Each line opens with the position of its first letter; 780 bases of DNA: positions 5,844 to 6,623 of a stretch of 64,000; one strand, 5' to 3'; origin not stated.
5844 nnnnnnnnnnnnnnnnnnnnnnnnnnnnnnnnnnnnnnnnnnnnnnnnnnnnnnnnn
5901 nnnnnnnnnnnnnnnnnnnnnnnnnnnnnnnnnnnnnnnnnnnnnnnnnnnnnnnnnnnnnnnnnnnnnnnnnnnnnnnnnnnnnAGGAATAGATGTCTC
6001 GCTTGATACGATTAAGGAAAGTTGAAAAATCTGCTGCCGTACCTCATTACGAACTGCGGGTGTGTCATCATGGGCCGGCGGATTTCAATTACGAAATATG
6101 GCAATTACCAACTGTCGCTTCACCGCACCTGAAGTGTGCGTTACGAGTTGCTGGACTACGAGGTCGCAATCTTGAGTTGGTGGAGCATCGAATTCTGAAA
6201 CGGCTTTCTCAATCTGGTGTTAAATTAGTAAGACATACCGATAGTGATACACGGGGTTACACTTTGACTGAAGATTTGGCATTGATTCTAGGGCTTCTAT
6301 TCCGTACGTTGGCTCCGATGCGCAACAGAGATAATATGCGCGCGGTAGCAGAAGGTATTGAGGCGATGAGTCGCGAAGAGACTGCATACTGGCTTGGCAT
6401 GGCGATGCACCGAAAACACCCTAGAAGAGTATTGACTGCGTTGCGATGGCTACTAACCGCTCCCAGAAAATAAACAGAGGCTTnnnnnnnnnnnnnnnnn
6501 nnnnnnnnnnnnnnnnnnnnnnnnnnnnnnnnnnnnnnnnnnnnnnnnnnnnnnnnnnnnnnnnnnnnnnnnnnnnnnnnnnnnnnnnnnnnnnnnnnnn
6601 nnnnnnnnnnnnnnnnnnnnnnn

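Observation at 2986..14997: Seven-gene translationally coupled ATPase / methylase / nuclease-helicase operon: an expanded DUF499-DUF1156-helicase type defence locus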

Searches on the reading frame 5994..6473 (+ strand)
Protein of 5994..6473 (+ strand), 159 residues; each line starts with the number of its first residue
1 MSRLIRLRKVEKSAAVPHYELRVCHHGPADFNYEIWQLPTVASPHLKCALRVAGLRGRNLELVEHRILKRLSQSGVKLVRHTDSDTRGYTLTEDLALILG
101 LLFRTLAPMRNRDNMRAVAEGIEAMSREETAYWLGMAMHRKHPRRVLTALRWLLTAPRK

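Call 4: search_protein_families(library=pfam, proteins=[window:5994-6473:+], max_evalue=0.01)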
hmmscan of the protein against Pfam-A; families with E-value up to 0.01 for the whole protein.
window:5994-6473:+ (159 aa): 1 family
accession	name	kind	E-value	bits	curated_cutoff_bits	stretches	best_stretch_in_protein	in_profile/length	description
PF24728.1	DUF7680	-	2.6e-44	151.3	24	1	19-155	1-140/141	Domain of unknown function (DUF7680)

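Call 5: search_protein_families(library=padloc, proteins=[window:5994-6473:+], max_evalue=0.01)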
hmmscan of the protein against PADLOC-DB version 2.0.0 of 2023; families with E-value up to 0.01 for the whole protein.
window:5994-6473:+ (159 aa): 0 families

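Call 6: search_protein_families(library=ncbifam, proteins=[window:5994-6473:+], max_evalue=0.01)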
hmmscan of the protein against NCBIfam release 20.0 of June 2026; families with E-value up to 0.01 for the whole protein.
window:5994-6473:+ (159 aa): 0 families

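Call 38: search_protein_families(library=pfam, proteins=[window:5994-6473:+], max_evalue=10)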
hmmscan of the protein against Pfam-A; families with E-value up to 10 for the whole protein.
window:5994-6473:+ (159 aa): 1 family
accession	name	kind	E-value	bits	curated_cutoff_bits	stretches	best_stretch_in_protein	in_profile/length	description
PF24728.1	DUF7680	-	2.6e-44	151.3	24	1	19-155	1-140/141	Domain of unknown function (DUF7680)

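Call 57: find_homologous_proteins(query=window:5994-6473:+, max_evalue=0.001)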
Query window:5994-6473:+ (159 aa): 2896 proteins with E <= 0.001 among 3004 candidates; the best 120 are listed.
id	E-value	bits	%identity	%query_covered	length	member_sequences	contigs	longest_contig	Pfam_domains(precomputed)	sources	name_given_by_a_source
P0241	2.6e-100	350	100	100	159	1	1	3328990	PF24728.2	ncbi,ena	-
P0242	5.9e-76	271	74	100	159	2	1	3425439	PF24728.2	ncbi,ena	-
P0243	8.6e-73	261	74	100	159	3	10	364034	PF24728.2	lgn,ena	-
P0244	2.1e-71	257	75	100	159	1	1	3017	PF24728.2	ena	-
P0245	1.1e-70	254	75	99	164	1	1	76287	PF24728.2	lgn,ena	-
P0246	1.2e-70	254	74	100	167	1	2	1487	PF24728.2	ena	-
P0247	1.3e-70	254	75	100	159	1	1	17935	PF24728.2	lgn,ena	-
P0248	6.3e-70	252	74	99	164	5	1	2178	PF24728.2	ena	-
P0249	8.4e-70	251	74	100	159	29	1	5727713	PF24728.2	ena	-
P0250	8.8e-70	251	74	99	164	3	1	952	PF24728.2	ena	-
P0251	9.3e-70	251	73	100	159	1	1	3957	PF24728.2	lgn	-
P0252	1.2e-69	251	72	100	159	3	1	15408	PF24728.2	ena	-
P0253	1.4e-69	251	75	99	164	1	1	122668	PF24728.2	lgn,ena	-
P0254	2.1e-69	250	75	100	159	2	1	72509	PF24728.2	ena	-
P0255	2.1e-69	250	75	99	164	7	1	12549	PF24728.2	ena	-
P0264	6.8e-69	248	72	99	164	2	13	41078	PF24728.2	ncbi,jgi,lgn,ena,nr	ncbi:MAG: hypothetical protein OXF79_25585 [Chloroflexi bacterium]|nr:hypothetical protein [Chlorofl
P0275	6.3e-68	245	72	100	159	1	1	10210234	PF24728.2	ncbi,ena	-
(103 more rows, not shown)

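Call 58: find_encoding_contigs(protein=P0264, flank=10000, max_places=6)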
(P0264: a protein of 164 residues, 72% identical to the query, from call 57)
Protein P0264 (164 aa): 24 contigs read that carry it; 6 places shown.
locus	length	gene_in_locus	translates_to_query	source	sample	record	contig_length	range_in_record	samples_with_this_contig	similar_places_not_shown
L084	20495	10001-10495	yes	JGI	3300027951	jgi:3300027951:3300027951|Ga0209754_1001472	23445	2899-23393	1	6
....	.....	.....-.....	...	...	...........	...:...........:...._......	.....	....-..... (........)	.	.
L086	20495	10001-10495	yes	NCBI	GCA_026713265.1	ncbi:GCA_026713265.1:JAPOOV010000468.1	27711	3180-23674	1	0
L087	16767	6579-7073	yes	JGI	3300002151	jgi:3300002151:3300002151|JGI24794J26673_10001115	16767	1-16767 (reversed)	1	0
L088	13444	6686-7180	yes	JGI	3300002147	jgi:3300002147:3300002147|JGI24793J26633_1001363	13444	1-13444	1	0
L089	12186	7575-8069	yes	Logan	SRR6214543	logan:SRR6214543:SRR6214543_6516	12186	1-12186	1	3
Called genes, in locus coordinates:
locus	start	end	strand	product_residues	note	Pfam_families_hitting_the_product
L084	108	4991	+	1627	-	PF08751:TrwC, PF13245:AAA_19, PF13604:AAA_30, PF25199:nSTAND_NTPase5 (weak), PF01443:Viral_helicase1 (weak), PF22232:TraI_hel_assoc_N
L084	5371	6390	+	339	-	PF06067:DUF932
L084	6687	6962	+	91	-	PF12728:HTH_17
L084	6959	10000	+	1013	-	PF04465:DUF499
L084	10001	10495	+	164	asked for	PF24728:DUF7680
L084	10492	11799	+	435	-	PF02463:SMC_N, PF11398:DUF2813 (faint), PF13175:AAA_15, PF13476:AAA_23, PF13304:AAA_21, PF13175:AAA_15 (weak)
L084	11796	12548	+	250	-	-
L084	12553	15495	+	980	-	PF06634:DUF1156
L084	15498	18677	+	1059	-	PF13091:PLDc_2 (weak), PF00176:SNF2-rel_dom, PF00270:DEAD (faint), PF04851:ResIII (weak), PF00271:Helicase_C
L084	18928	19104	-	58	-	-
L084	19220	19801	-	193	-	PF19580:Exo_endo_phos_3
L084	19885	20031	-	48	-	-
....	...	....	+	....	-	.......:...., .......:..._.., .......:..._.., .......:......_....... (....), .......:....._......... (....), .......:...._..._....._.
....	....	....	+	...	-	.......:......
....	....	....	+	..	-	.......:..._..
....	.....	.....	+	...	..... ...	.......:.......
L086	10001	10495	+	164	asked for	PF24728:DUF7680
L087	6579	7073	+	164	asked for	PF24728:DUF7680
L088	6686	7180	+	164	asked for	PF24728:DUF7680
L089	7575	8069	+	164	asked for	PF24728:DUF7680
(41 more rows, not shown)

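Call 59: find_encoding_contigs(protein=P0275, flank=10000, max_places=2)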
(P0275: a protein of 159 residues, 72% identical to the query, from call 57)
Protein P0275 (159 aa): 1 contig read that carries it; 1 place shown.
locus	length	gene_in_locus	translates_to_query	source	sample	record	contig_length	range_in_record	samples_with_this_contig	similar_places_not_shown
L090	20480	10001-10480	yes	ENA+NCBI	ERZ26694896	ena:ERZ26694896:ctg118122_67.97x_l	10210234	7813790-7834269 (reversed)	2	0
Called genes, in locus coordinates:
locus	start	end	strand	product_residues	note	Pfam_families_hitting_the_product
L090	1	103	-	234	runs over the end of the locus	PF03050:DDE_Tnp_IS66 (weak), PF13610:DDE_Tnp_IS240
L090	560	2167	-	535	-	PF18145:SAVED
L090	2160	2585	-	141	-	PF14464:Prok-JAB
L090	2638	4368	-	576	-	PF00899:ThiF, PF13241:NAD_binding_7 (weak)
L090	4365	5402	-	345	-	PF18144:SMODS, PF21654:DncV-like_NTFase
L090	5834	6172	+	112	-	-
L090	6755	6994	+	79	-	PF12728:HTH_17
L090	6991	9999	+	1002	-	PF04465:DUF499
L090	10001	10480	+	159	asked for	PF24728:DUF7680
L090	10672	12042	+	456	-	PF06634:DUF1156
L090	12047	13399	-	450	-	PF03050:DDE_Tnp_IS66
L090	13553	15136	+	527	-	-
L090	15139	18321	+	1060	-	PF13091:PLDc_2 (faint), PF00176:SNF2-rel_dom, PF04851:ResIII, PF00271:Helicase_C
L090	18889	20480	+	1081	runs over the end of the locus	PF13289:SIR2_2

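Call 60: find_encoding_contigs(protein=P0249, flank=10000, max_places=2)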
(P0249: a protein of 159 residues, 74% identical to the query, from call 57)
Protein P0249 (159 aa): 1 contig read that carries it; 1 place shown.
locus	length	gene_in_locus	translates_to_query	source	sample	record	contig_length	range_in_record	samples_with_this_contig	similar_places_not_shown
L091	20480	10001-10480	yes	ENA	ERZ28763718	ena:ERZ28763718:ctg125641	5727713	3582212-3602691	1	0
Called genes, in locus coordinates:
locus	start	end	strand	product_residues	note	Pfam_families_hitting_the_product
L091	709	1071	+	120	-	PF00665:rve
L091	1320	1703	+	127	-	PF01548:DEDD_Tnp_IS110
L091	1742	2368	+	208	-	PF02371:Transposase_20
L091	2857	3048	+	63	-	-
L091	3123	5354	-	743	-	PF23139:OB_YrrC, PF12826:HHH_2 (faint), PF14520:HHH_5, PF14490:HHH_RecD2, PF13245:AAA_19, PF13604:AAA_30, PF18335:SH3_13, PF13538:UvrD_C_2, +2 more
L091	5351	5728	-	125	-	-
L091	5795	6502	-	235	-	PF10263:SprT-like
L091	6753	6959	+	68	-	PF12728:HTH_17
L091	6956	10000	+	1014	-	PF04465:DUF499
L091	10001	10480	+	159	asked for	PF24728:DUF7680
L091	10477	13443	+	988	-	PF06634:DUF1156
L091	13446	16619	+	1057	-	PF00270:DEAD (weak), PF04851:ResIII, PF00176:SNF2-rel_dom, PF00271:Helicase_C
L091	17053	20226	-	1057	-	PF08751:TrwC, PF13604:AAA_30, PF22232:TraI_hel_assoc_N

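Call 68: search_protein_families(library=pfam, proteins=[L084:11796-12548:+], max_evalue=0.01)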
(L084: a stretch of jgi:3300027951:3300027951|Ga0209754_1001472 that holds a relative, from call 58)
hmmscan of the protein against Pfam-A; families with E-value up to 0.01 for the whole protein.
L084:11796-12548:+ (250 aa): 1 family
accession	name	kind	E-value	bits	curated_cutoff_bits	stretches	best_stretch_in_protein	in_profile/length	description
PF14279.12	HNH_5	-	0.0041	17.5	27.5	1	55-76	1-22/56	HNH endonuclease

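Call 75: search_solved_structures(query=A3, max_evalue=10)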
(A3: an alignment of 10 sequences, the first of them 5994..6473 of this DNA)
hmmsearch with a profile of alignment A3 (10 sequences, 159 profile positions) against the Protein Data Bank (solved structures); distinct sequences matched with E-value up to 10: 1.
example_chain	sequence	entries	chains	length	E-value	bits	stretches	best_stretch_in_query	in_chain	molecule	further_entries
5yei_D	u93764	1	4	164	0.67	13.1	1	12-101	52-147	Aspartokinase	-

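Call 84: search_protein_families(library=phrogs, proteins=[window:5994-6473:+], max_evalue=0.01)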
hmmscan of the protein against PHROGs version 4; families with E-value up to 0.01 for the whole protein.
window:5994-6473:+ (159 aa): 0 families

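Call 117: search_protein_families(library=padloc, proteins=[L084:10492-11799:+, L084:11796-12548:+], max_evalue=0.00001)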
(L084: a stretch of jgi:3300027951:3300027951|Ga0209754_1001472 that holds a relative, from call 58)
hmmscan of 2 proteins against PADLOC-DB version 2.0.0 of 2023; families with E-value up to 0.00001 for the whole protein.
L084:10492-11799:+ (435 aa): 122 families (the best 25 are shown)
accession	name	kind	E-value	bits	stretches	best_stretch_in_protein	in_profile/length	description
PDLC00311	PtuA1|PtuA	-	1.3e-113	378.4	1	1-429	1-454/455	AAA ATPase domain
PDLC00278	PtuA1|PtuA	-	1.1e-97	326.1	1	1-430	1-433/436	AAA ATPase domain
PDLC00271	PtuA1|PtuA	-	2.6e-93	311.8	1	1-428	1-417/421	AAA ATPase domain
PDLC00310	PtuA1|PtuA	-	3e-88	294.8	1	1-430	1-439/443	AAA ATPase domain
PDLC02913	ATPase_I-A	-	7.1e-82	274.1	2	187-427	272-505/508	-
PDLC00299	PtuA1|PtuA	-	2e-78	262.7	2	188-429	283-526/535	AAA ATPase domain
PDLC00267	PtuA1|PtuA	-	2e-78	262.5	1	1-409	1-412/438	AAA ATPase domain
PDLC00275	PtuA1|PtuA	-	6.7e-68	227.6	1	109-429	33-347/348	AAA ATPase domain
PDLC00298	PtuA1|PtuA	-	2.9e-66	222.3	1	1-427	1-419/423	AAA ATPase domain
PDLC00284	PtuA1|PtuA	-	3.1e-66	222.3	2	189-424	300-536/545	AAA ATPase domain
PDLC00277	PtuA1|PtuA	-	5.2e-60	201.8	1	1-428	1-421/423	AAA ATPase domain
PDLC00286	PtuA1|PtuA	-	2.3e-52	176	1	130-425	6-282/289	AAA ATPase domain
PDLC00304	PtuA1|PtuA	-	6.9e-47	158.6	1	24-431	40-435/444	AAA ATPase domain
PDLC00305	PtuA1|PtuA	-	2.2e-37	127.3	2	172-406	141-369/392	AAA ATPase domain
PDLC00295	PtuA1|PtuA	-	1.1e-35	121.6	1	160-408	178-421/451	AAA ATPase domain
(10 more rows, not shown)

L084:11796-12548:+ (250 aa): 23 families
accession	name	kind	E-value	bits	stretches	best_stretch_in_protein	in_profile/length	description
PDLC00349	PtuB1|PtuB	-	6e-59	198.1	1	1-247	1-258/260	Unknown function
PDLC00338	PtuB1|PtuB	-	7.7e-30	102.2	1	14-244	13-256/261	Unknown function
PDLC00355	PtuB1|PtuB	-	1.9e-29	101.2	1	1-245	1-259/263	Unknown function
PDLC02924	HNH_I-A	-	3.4e-24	84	1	1-234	1-195/198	-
PDLC00332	PtuB1|PtuB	-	1.1e-23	82.2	1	25-236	22-208/212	Unknown function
PDLC00324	PtuB1|PtuB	-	4.7e-19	67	1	17-236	12-205/209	Unknown function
PDLC00320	PtuB1|PtuB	-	3e-18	64.4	1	45-237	35-201/202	Unknown function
PDLC00346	PtuB1|PtuB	-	1e-16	59.5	1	37-226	33-200/214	Unknown function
PDLC00322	PtuB1|PtuB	-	1.3e-16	59.1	1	39-201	23-171/215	Unknown function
PDLC00357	PtuB1|PtuB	-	1.1e-12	46.3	1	40-244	38-234/240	Unknown function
PDLC00314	PtuB1|PtuB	-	5.9e-11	40.7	1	22-153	18-135/156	Unknown function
PDLC00330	PtuB1|PtuB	-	1.8e-08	32.6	0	37-76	38-77/271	Unknown function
PDLC00353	PtuB1|PtuB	-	3.2e-08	31.6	1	34-188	32-163/196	Unknown function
PDLC00358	PtuB1|PtuB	-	3.6e-08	31.3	1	18-189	15-164/215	Unknown function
PDLC00339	PtuB1|PtuB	-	2e-07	29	0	43-75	55-88/261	Unknown function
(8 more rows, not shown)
